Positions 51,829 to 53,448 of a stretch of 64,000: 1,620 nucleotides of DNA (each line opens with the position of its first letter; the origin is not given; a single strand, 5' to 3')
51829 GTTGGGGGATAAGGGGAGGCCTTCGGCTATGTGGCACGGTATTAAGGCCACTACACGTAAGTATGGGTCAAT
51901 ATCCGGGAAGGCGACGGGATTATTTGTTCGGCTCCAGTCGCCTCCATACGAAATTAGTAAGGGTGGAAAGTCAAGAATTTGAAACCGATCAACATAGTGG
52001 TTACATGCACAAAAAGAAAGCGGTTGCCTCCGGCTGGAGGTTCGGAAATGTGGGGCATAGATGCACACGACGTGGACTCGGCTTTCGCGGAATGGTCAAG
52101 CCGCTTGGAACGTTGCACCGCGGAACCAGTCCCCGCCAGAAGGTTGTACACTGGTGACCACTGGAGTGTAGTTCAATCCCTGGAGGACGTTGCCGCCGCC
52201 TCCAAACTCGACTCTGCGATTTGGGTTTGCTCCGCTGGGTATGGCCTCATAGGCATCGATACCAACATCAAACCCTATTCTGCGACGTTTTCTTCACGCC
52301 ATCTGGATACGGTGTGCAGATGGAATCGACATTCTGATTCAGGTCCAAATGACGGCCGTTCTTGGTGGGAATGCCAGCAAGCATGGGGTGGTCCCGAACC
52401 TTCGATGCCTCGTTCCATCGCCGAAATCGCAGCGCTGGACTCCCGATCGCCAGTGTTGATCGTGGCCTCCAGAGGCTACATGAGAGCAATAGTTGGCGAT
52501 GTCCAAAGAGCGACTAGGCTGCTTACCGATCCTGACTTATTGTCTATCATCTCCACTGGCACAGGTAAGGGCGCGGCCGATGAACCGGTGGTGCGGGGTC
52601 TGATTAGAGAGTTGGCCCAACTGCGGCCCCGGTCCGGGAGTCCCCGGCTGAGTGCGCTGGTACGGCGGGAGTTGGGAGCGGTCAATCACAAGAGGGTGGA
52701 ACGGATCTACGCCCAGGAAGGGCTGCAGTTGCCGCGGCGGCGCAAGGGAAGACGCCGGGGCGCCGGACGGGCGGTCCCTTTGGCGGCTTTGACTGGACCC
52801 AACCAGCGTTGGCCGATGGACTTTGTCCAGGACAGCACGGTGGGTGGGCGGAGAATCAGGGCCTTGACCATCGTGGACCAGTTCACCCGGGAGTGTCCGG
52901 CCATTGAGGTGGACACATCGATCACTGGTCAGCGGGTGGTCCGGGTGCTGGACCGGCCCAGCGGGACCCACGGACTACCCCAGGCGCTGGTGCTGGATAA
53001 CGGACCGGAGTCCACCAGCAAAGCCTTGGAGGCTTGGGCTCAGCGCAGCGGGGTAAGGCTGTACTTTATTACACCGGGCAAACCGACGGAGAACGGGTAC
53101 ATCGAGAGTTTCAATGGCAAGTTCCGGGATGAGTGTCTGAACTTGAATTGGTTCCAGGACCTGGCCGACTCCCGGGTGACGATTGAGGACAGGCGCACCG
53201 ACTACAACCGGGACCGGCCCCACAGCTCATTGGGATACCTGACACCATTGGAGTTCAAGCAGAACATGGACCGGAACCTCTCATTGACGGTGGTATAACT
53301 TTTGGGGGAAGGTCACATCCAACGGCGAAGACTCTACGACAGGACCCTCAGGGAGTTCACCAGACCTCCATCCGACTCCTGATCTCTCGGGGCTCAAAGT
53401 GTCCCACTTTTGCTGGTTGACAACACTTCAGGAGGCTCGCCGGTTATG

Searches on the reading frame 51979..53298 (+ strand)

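Call 16: search_protein_families(library=pfam, proteins=[window:51979-53298:+], max_evalue=0.01)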
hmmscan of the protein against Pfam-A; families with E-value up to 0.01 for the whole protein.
window:51979-53298:+ (439 aa): 6 families
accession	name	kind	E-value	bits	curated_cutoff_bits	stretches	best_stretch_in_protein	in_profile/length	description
PF13683.12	rve_3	-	2.2e-27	95.1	26.5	1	358-423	2-67/67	Integrase core domain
PF00665.32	rve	-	3.7e-19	69.3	32.6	1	273-369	3-102/102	Integrase core domain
PF13276.12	HTH_21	-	1.1e-10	42.1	28.1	1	208-256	9-59/60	HTH-like domain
PF13333.12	rve_2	-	4.1e-07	30.5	22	1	376-428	1-53/56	Integrase core domain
PF21818.3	DUF6884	-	7e-05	23.4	30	1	48-115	12-74/135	Family of unknown function (DUF6884)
PF13358.12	DDE_3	-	0.0015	18.8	28.6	1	291-394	36-141/146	DDE superfamily endonuclease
